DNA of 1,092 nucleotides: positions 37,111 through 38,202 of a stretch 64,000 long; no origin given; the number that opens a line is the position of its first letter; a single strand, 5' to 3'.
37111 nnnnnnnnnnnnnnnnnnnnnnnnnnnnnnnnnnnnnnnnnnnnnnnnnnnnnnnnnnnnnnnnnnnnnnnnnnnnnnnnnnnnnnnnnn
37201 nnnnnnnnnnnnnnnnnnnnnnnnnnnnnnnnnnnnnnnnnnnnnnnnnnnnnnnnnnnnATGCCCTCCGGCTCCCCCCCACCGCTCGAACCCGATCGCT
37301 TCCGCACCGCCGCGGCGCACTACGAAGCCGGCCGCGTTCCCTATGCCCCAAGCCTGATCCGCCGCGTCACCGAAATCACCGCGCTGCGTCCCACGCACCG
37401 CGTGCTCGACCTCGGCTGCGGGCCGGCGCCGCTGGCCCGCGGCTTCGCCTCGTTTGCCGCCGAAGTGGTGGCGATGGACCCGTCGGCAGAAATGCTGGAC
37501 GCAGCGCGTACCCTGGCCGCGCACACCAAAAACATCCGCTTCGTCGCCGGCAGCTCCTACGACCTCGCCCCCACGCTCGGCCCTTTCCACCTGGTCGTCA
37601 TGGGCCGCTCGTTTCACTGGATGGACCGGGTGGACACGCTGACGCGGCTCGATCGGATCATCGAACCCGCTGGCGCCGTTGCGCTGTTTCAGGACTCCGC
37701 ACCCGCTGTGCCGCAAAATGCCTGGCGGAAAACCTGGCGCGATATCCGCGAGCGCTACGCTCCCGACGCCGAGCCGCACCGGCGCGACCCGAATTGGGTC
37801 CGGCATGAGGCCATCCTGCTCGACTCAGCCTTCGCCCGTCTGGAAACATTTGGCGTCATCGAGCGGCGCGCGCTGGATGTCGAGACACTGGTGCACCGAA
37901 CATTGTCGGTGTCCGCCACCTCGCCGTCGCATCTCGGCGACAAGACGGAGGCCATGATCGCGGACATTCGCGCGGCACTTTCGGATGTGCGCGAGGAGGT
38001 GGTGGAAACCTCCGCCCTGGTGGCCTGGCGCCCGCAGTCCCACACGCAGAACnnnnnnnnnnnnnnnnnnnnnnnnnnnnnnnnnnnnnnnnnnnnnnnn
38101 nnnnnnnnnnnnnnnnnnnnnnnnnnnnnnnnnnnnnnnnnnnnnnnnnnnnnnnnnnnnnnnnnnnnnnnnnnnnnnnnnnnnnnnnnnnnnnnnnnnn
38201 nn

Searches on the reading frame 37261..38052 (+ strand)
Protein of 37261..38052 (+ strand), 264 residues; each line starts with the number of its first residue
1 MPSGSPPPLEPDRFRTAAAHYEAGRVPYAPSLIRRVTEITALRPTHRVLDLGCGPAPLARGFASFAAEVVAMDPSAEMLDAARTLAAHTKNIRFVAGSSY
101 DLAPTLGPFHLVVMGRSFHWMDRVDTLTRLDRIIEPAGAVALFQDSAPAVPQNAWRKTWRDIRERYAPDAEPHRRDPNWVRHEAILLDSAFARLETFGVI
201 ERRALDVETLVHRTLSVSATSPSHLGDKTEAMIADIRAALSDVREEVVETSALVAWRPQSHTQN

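Call 8: search_protein_families(library=pfam, proteins=[window:37261-38052:+], max_evalue=0.01)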
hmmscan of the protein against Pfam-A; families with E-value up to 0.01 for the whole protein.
window:37261-38052:+ (264 aa): 7 families
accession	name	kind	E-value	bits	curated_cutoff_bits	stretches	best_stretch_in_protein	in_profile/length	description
PF13649.12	Methyltransf_25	-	6.2e-15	56.1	27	1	48-138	1-97/97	Methyltransferase domain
PF08241.18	Methyltransf_11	-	1.8e-12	48.2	21.2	1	49-141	1-94/95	Methyltransferase domain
PF13489.12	Methyltransf_23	-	1e-09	38.8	27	1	34-165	11-138/164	Methyltransferase domain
PF08242.18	Methyltransf_12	-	1.4e-09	38.9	30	1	49-138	1-96/98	Methyltransferase domain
PF13847.12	Methyltransf_31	-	2.7e-06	27.5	27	1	45-140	4-107/145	Methyltransferase domain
PF01209.24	Ubie_methyltran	-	9.1e-06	25.6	20.1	1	36-151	39-160/233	ubiE/COQ5 methyltransferase family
PF05175.20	MTS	-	0.0024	18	23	1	44-122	31-112/170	Methyltransferase small domain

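Call 9: search_protein_families(library=padloc, proteins=[window:37261-38052:+], max_evalue=0.01)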
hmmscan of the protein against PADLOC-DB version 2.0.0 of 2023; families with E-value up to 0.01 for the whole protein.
window:37261-38052:+ (264 aa): 1 family
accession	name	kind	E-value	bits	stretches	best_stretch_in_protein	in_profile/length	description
PDLC04134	mad2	-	4.8e-16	56.6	1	15-145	262-397/492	mads_2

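Call 11: search_protein_families(library=ncbifam, proteins=[window:37261-38052:+], max_evalue=1)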
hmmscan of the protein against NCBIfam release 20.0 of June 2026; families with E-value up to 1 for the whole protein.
window:37261-38052:+ (264 aa): 42 families (the best 25 are shown)
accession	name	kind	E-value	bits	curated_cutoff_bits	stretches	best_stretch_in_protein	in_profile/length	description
NF043040.1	corrin_prot_MT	hypoth_equivalog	2.8e-11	43.3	180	1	40-159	38-161/216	corrinoid protein-associated methyltransferase CpaM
NF007610.0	PRK10258.1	equivalog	2.5e-10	40.1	342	1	17-156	16-154/251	malonyl-ACP O-methyltransferase BioC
TIGR02072.1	BioC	equivalog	2.6e-10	40.5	184.95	1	29-142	20-132/244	malonyl-ACP O-methyltransferase BioC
NF001241.0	PRK00216.1-2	equivalog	4.4e-08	33.1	327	1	35-151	42-156/231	demethylmenaquinone methyltransferase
NF010703.0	PRK14103.1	equivalog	5.1e-08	32.6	320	1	34-142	23-124/256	trans-aconitate 2-methyltransferase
NF045667.1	MTase_DVU1556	equivalog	6.2e-08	32.4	155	1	31-142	9-119/213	DVU_1556 family methyltransferase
TIGR01934.1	MenG_MenH_UbiE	subfamily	1.5e-07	31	158.35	1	38-150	33-149/223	ubiquinone/menaquinone biosynthesis methyltransferase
NF002463.0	PRK01683.1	equivalog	7.4e-07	29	297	1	20-142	11-128/258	trans-aconitate 2-methyltransferase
NF001244.0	PRK00216.1-5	equivalog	4.6e-06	26.1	216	1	38-147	42-158/236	bifunctional demethylmenaquinone methyltransferase/2-methoxy-6-polyprenyl-1,4-benzoquinol methylase UbiE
TIGR02021.1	BchM-ChlM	equivalog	5.1e-06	26.1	158.9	1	45-132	55-142/218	magnesium protoporphyrin IX methyltransferase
TIGR01983.1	UbiG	equivalog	8.8e-06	25.2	102.95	1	44-116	49-124/228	bifunctional 2-polyprenyl-6-hydroxyphenol methylase/3-demethylubiquinol 3-O-methyltransferase UbiG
NF008264.0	PRK11036.1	equivalog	1.4e-05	24.7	366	1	46-143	46-148/261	tRNA uridine 5-oxyacetic acid(34) methyltransferase CmoM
NF001243.0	PRK00216.1-4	equivalog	1.5e-05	24.4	235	1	37-152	40-161/237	demethylmenaquinone methyltransferase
NF041820.1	daptide_MTase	equivalog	8.4e-05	22.1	175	1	33-88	26-80/243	daptide-type RiPP biosynthesis methyltransferase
NF041537.1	ArsM_AhpD_UU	exception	0.00016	20.6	510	1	41-140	73-178/345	arsenite methyltransferase/AhpD domain selenoprotein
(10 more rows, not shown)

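Call 51: find_encoding_contigs(protein=window:37261-38052:+, flank=8000, max_places=8)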
Protein window:37261-38052:+ (264 aa): 1 contig read that carries it; 1 place shown.
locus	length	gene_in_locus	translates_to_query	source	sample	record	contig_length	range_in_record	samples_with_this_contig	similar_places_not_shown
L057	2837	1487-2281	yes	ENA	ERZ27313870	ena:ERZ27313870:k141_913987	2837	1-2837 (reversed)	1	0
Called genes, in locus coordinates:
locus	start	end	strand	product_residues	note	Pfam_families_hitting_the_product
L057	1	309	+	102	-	?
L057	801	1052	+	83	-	-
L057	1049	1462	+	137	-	PF13470:PIN_3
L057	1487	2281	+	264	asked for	PF13489:Methyltransf_23, PF01209:Ubie_methyltran (weak), PF13847:Methyltransf_31 (weak), PF08241:Methyltransf_11, PF08242:Methyltransf_12, PF13649:Methyltransf_25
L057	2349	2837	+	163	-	?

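Call 69: find_related_loci(query=window:37261-38052:+, collection=genome_contigs, flank=6000)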
Query window:37261-38052:+ (264 aa) in genome_contigs; peptide patterns used: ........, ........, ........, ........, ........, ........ (x = any residue, [..] = any of these).
164 stretches matched a pattern; 53 encode a relative of the query (tblastn E <= 1e-3); 52 distinct loci.
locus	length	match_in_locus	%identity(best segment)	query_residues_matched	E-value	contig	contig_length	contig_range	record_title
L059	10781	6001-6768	77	5-260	7e-129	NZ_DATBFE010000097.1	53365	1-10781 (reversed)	MAG: Reyranella sp. isolate SMAG_U3803 k141_1464490, whole genome shotgun sequence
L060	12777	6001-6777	73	2-260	5e-127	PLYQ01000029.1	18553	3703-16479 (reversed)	MAG: Rhodospirillales bacterium isolate palsa_924 73.20120700_P3D.255_contig_129236, whole genome shotgun sequence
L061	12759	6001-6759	75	5-257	1e-125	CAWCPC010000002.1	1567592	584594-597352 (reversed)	MAG: uncultured Alphaproteobacteria bacterium isolate MFD04967.bin.1.213 genome assembly, contig: contig_19663, whole ge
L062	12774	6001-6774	74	2-259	5e-125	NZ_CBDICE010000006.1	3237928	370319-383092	MAG: Rhodopila sp. isolate 3038460f-7f55-4ed9-a9fb-6a9f419b4017 contig_6, whole genome shotgun sequence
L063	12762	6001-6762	74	5-257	4e-124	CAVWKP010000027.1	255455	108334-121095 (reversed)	MAG: uncultured Alphaproteobacteria bacterium isolate MFD05521.bin.2.117 genome assembly, contig: contig_78805, whole ge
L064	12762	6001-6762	76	6-258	1e-123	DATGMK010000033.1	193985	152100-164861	MAG TPA_asm: Reyranella sp. isolate SMAG_U9910 k141_532573, whole genome shotgun sequence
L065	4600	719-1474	75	6-257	4e-123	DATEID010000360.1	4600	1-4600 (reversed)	MAG TPA_asm: Reyranella sp. isolate SMAG_U8828 k141_430583, whole genome shotgun sequence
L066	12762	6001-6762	78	5-258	2e-120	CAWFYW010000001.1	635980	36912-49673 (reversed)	MAG: uncultured Alphaproteobacteria bacterium isolate MFD05442.bin.1.140 genome assembly, contig: contig_10832, whole ge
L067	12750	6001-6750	72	8-257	2e-120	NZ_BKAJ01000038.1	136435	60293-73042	Reyranella soli strain NBRC 108950 sequence038, whole genome shotgun sequence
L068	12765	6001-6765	72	5-258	2e-119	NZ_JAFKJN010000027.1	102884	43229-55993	MAG: Reyranella sp. isolate SCN18_10_11_15_R4_P_68_349 SCN18_10_11_15_R4_P_scaffold_181, whole genome shotgun sequence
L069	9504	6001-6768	72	5-259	3e-118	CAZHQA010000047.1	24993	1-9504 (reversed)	MAG TPA_asm: uncultured Reyranella sp. isolate binchicken_co50_192 genome assembly, contig: NODE_2120_length_24993_cov_9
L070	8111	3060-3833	69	2-259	1e-117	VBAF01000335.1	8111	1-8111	MAG: Alphaproteobacteria bacterium isolate AP_27 14_0903_02_30cm_scaffold_41084, whole genome shotgun sequence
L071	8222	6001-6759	71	8-260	8e-118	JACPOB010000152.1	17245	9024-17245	MAG: Rhodospirillales bacterium isolate NC_groundwater_590_Pr5_B-0.1um_66_106 alan_book_18_scaffold_509435, whole genome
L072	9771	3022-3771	70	8-257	2e-114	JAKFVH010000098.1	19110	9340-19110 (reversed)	MAG: Reyranella sp. isolate D3_Bin_12 D3_0000722, whole genome shotgun sequence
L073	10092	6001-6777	61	6-261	1e-93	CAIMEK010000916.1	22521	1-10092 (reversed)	MAG: uncultured Acetobacteraceae bacterium isolate AlinenLipids_bin-9626 genome assembly, contig: bin-9626:916/966, whol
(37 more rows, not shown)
